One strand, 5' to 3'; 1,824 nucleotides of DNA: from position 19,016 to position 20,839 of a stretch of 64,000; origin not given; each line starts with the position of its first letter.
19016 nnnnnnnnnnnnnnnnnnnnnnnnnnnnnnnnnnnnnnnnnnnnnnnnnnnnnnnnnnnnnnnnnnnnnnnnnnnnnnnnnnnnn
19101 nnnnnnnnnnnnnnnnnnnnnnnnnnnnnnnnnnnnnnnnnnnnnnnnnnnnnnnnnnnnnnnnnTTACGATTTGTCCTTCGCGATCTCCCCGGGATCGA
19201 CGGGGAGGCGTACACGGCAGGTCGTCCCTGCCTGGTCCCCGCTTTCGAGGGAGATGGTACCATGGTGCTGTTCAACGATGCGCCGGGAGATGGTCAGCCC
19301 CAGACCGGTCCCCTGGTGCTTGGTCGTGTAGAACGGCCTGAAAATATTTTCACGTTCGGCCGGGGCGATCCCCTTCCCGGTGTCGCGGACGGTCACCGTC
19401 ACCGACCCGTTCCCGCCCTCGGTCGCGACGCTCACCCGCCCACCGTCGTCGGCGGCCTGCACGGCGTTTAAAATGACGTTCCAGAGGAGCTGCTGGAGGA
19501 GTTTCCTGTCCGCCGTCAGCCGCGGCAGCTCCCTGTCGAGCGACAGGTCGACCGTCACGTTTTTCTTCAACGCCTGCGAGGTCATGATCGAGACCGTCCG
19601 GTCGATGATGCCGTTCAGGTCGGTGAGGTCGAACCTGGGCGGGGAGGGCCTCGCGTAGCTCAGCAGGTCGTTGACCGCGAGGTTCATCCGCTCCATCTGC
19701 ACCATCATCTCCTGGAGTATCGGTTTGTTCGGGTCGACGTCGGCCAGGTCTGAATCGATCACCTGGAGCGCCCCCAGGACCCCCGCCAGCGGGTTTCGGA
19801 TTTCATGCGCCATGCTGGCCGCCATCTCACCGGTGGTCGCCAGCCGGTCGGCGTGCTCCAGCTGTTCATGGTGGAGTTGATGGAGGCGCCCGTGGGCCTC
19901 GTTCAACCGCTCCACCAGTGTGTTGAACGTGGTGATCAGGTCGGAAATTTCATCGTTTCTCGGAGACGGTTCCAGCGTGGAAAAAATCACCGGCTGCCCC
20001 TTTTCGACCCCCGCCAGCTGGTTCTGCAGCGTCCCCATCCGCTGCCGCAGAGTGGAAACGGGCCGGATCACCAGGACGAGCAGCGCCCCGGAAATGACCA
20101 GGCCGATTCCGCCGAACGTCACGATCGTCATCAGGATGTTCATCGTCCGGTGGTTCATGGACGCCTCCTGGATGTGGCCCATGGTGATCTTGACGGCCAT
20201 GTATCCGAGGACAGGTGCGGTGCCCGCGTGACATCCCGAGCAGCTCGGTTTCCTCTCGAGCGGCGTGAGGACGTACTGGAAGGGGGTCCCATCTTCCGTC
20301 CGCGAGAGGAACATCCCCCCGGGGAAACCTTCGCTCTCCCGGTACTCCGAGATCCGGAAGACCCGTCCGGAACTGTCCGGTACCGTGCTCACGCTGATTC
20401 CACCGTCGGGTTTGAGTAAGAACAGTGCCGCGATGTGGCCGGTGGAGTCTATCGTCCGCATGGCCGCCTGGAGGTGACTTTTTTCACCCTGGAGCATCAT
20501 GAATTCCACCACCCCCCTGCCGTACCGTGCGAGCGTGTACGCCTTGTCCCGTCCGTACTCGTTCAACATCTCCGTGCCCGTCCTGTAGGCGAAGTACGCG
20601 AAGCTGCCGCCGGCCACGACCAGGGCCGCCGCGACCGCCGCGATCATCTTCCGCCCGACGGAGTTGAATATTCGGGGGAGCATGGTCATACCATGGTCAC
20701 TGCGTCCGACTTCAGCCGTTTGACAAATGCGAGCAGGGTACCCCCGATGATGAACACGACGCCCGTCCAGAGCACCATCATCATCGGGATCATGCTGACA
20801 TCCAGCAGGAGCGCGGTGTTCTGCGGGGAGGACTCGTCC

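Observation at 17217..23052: Sigma-54-promoted operon coupling a CcmF heme lyase to a heme-c sensor kinase and an NtrC-type activator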

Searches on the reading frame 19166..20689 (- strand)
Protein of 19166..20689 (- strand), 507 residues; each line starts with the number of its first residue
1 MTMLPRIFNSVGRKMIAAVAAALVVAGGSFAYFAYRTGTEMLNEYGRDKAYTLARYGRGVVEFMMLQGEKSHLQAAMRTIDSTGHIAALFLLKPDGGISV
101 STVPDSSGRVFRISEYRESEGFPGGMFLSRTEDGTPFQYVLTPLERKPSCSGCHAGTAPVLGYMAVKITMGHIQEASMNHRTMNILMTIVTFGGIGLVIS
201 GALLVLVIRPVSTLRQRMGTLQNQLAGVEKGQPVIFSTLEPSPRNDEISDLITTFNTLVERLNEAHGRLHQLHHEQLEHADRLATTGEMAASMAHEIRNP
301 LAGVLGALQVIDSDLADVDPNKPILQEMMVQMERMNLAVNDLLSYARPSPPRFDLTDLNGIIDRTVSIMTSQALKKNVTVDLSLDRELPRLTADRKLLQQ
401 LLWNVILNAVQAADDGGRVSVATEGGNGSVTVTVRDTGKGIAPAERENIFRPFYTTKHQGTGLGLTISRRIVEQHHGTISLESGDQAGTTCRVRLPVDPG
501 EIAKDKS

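Call 7: search_protein_families(library=pfam, proteins=[window:19166-20689:-], max_evalue=0.01)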
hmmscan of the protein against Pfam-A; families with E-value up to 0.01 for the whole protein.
window:19166-20689:- (507 aa): 5 families
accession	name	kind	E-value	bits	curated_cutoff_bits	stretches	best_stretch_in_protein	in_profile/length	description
PF02518.31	HATPase_c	-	9.8e-29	100.5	26.4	1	394-498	2-110/111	Histidine kinase-, DNA gyrase B-, and HSP90-like ATPase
PF00512.31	HisKA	-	6.8e-13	48.9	26.9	1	287-348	3-63/66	His Kinase A (phospho-acceptor) domain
PF13581.12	HATPase_c_2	-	1.2e-05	25.8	27.4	1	406-491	40-123/127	Histidine kinase-like ATPase domain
PF00672.30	HAMP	-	7.1e-05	23.5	25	1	207-264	6-53/53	HAMP domain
PF14501.12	HATPase_c_5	-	0.0083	16.5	22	0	401-486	9-93/102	GHKL domain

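Call 61: find_homologous_proteins(query=window:19166-20689:-, max_evalue=1e-10)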
Query window:19166-20689:- (507 aa): 4815 proteins with E <= 1e-10 among 8000 candidates; the best 120 are listed.
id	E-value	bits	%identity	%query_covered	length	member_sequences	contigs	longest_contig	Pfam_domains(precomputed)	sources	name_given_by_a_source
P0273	0.0e+0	1125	100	100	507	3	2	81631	PF13581.13,PF02518.32,PF00512.32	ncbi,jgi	-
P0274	3.8e-289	977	90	95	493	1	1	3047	PF00672.31,PF02518.32,PF00512.32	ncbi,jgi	-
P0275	4.3e-279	944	85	99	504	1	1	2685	PF00672.31,PF02518.32,PF00512.32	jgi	jgi:signal transduction histidine kinase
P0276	4.2e-267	904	81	99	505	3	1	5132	PF00672.31,PF02518.32,PF00512.32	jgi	-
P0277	1.3e-240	817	75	94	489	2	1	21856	PF02518.32,PF00512.32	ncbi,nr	ncbi:MAG TPA: ATP-binding protein [Bacteroidota bacterium]|nr:ATP-binding protein [Bacteroidota bact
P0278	1.7e-238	810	73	98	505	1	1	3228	PF02518.32,PF00512.32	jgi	jgi:signal transduction histidine kinase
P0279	1.5e-236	804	72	97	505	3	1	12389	PF02518.32,PF00512.32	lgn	-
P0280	3.1e-234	796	73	97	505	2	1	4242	PF00672.31,PF02518.32,PF00512.32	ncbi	-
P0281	3.9e-234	796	72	98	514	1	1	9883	PF02518.32,PF00512.32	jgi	jgi:signal transduction histidine kinase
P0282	9.6e-233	791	71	98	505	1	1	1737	PF02518.32,PF00512.32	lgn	-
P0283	1.9e-231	787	73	93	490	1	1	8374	PF00672.31,PF02518.32,PF00512.32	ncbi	-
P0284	1.1e-230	784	71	97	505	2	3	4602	PF02518.32,PF00512.32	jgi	jgi:signal transduction histidine kinase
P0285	9.3e-230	781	71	98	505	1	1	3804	PF02518.32,PF00512.32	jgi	jgi:signal transduction histidine kinase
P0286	1.7e-228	777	72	93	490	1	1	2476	PF02518.32,PF00512.32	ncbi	-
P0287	1.9e-228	777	71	98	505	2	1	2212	PF02518.32,PF00512.32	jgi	jgi:hypothetical protein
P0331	4.2e-131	456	43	97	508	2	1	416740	PF02518.32,PF00512.32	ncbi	-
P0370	9.4e-114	399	39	97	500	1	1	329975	PF02518.32,PF00512.32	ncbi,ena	-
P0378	3.0e-110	387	40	97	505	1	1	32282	PF00672.31,PF02518.32,PF00512.32,PF14501.13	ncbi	-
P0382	7.5e-110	386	40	97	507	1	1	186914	PF02518.32,PF00512.32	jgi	jgi:signal transduction histidine kinase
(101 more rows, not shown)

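Call 62: find_encoding_contigs(protein=P0273, flank=10000, max_places=3)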
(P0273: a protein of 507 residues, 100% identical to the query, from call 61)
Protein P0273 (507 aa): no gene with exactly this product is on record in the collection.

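Call 63: find_encoding_contigs(protein=P0331, flank=10000, max_places=1)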
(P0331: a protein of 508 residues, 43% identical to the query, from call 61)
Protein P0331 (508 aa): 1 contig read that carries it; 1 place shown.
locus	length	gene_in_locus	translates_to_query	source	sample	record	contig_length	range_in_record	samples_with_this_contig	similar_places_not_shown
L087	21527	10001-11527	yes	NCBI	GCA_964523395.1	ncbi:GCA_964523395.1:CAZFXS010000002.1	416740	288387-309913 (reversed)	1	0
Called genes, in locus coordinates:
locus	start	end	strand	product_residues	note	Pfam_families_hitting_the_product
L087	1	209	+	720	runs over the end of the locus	PF09699:Paired_CXXCH_1 (faint), PF14522:Cytochrome_C7 (faint), PF14537:Cytochrom_c3_2 (faint), PF01292:Ni_hydr_CYTB, PF14358:DUF4405 (weak)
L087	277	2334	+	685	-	PF02085:Cytochrom_CIII (faint), PF14522:Cytochrome_C7 (faint), PF14537:Cytochrom_c3_2 (faint), PF09699:Paired_CXXCH_1 (faint), PF22678:Cytochrom_c_NrfB-like (faint), PF22113:Mtrc-MtrF_II-IV_dom (weak)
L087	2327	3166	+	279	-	-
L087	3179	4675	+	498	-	PF03264:Cytochrom_NNT, PF14522:Cytochrome_C7 (faint), PF14537:Cytochrom_c3_2 (faint)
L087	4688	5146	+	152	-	PF25471:TM_PetC (weak), PF00355:Rieske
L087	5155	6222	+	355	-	PF00033:Cytochrome_B, PF13631:Cytochrom_B_N_2, PF00032:Cytochrom_B_C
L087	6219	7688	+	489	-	PF14522:Cytochrome_C7 (faint), PF09699:Paired_CXXCH_1 (faint), PF14537:Cytochrom_c3_2 (weak)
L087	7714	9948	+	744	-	PF01578:Cytochrom_C_asm, PF16327:CcmF_C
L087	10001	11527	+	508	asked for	PF00512:HisKA, PF02518:HATPase_c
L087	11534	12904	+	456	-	PF00072:Response_reg, PF00158:Sigma54_activat, PF14532:Sigma54_activ_2, PF07724:AAA_2, PF07728:AAA_5, PF25601:AAA_lid_14, PF02954:HTH_8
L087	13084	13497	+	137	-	PF00072:Response_reg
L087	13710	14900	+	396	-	PF02085:Cytochrom_CIII (faint), PF14522:Cytochrome_C7 (faint), PF14537:Cytochrom_c3_2 (faint), PF09699:Paired_CXXCH_1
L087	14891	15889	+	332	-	-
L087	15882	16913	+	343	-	PF25021:TEN_NHL (faint), PF17170:DUF5128 (weak), PF01436:NHL (weak)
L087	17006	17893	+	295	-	PF14522:Cytochrome_C7 (faint), PF09699:Paired_CXXCH_1 (faint)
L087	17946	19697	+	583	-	-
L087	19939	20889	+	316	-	PF08450:SGL (faint), PF22807:TrAA12 (faint), PF01731:Arylesterase (faint), PF25021:TEN_NHL (faint), PF17170:DUF5128 (weak), PF01436:NHL (weak)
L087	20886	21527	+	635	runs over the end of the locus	PF22113:Mtrc-MtrF_II-IV_dom (faint), PF14522:Cytochrome_C7 (faint), PF14537:Cytochrom_c3_2 (faint), PF09699:Paired_CXXCH_1 (weak)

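Call 64: find_encoding_contigs(protein=P0370, flank=10000, max_places=1)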
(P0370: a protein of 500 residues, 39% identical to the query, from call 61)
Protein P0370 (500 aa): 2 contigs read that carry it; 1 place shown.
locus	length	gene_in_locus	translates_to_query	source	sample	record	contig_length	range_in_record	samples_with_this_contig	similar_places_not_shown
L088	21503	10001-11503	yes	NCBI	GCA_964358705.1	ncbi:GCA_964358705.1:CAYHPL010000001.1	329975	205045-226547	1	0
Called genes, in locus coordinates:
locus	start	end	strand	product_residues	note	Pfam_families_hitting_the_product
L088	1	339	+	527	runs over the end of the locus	PF23357:DUF7088, PF09822:ABC_transp_aux, PF23355:IFT52_GIFT (weak)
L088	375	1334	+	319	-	PF14238:DUF4340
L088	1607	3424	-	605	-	PF00501:AMP-binding, PF23562:AMP-binding_C_3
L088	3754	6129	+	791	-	PF00317:Ribonuc_red_lgN, PF02867:Ribonuc_red_lgC, PF12637:TSCPD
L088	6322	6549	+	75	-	-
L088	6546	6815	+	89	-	PF24732:ParE_like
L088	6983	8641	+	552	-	PF17391:Urocanase_N, PF01175:Urocanase, PF17392:Urocanase_C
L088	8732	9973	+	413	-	PF13173:AAA_14, PF13635:DUF4143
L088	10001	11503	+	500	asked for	PF00512:HisKA, PF02518:HATPase_c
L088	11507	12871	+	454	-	PF00072:Response_reg, PF00158:Sigma54_activat, PF14532:Sigma54_activ_2, PF00004:AAA (faint), PF07724:AAA_2, PF07728:AAA_5, PF25601:AAA_lid_14, PF02954:HTH_8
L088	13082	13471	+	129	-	PF00072:Response_reg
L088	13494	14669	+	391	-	PF14522:Cytochrome_C7 (faint), PF02085:Cytochrom_CIII (faint), PF14537:Cytochrom_c3_2 (faint), PF09699:Paired_CXXCH_1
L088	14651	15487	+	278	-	-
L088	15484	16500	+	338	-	PF06739:SBBP (faint), PF25021:TEN_NHL (faint), PF17170:DUF5128, PF01436:NHL (weak)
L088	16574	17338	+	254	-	PF14537:Cytochrom_c3_2 (faint), PF14522:Cytochrome_C7 (faint), PF09699:Paired_CXXCH_1 (weak)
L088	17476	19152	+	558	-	-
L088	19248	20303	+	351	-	PF08450:SGL (faint), PF01731:Arylesterase (faint), PF24684:Vgb_lyase (weak), PF25021:TEN_NHL (faint), PF01436:NHL (faint), PF06739:SBBP (faint), PF17170:DUF5128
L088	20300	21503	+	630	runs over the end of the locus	PF22113:Mtrc-MtrF_II-IV_dom (faint), PF14537:Cytochrom_c3_2 (faint), PF09699:Paired_CXXCH_1 (faint)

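Call 67: find_encoding_contigs(protein=P0382, flank=10000, max_places=1)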
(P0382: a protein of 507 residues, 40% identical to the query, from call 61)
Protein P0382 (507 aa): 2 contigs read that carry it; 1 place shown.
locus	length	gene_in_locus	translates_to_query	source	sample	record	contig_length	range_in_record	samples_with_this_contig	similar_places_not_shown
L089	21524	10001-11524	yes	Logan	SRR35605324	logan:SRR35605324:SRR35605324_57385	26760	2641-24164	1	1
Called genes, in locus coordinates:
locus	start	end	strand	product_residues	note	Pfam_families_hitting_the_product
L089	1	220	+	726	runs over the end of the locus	PF02085:Cytochrom_CIII (faint), PF09699:Paired_CXXCH_1 (faint), PF14522:Cytochrome_C7 (faint), PF14537:Cytochrom_c3_2 (faint), PF01292:Ni_hydr_CYTB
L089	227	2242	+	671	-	PF02085:Cytochrom_CIII (faint), PF09699:Paired_CXXCH_1 (faint), PF14522:Cytochrome_C7 (faint), PF14537:Cytochrom_c3_2 (faint)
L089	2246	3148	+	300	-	PF01292:Ni_hydr_CYTB (weak)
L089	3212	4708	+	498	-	PF03264:Cytochrom_NNT, PF14522:Cytochrome_C7 (faint)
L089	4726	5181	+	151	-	PF25471:TM_PetC (weak), PF00355:Rieske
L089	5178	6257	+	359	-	PF00033:Cytochrome_B, PF13631:Cytochrom_B_N_2, PF00032:Cytochrom_B_C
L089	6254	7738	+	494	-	PF13435:Cytochrome_C554 (faint), PF14522:Cytochrome_C7 (faint), PF22678:Cytochrom_c_NrfB-like (faint), PF00684:DnaJ_CXXCXGXG (faint), PF09699:Paired_CXXCH_1 (faint), PF14537:Cytochrom_c3_2 (weak)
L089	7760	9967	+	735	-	PF01578:Cytochrom_C_asm, PF16327:CcmF_C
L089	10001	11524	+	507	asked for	PF00512:HisKA, PF02518:HATPase_c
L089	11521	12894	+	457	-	PF00072:Response_reg, PF00158:Sigma54_activat, PF14532:Sigma54_activ_2, PF00004:AAA (weak), PF07724:AAA_2 (weak), PF07728:AAA_5, PF25601:AAA_lid_14, PF02954:HTH_8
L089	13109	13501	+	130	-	PF00072:Response_reg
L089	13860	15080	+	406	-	PF14522:Cytochrome_C7 (faint), PF09699:Paired_CXXCH_1, PF14537:Cytochrom_c3_2 (weak), PF09699:Paired_CXXCH_1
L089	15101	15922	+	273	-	-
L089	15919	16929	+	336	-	PF25021:TEN_NHL (faint), PF17170:DUF5128, PF01436:NHL (weak), PF06739:SBBP (faint), PF17170:DUF5128 (weak)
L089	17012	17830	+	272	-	PF09699:Paired_CXXCH_1 (weak)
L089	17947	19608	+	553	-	-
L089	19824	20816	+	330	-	PF01436:NHL (faint), PF08450:SGL (faint), PF01731:Arylesterase (faint), PF25021:TEN_NHL (faint), PF06739:SBBP (faint), PF17170:DUF5128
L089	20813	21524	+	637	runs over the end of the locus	PF14537:Cytochrom_c3_2 (faint), PF22113:Mtrc-MtrF_II-IV_dom (faint), PF03264:Cytochrom_NNT (faint), PF14522:Cytochrome_C7 (faint), PF09699:Paired_CXXCH_1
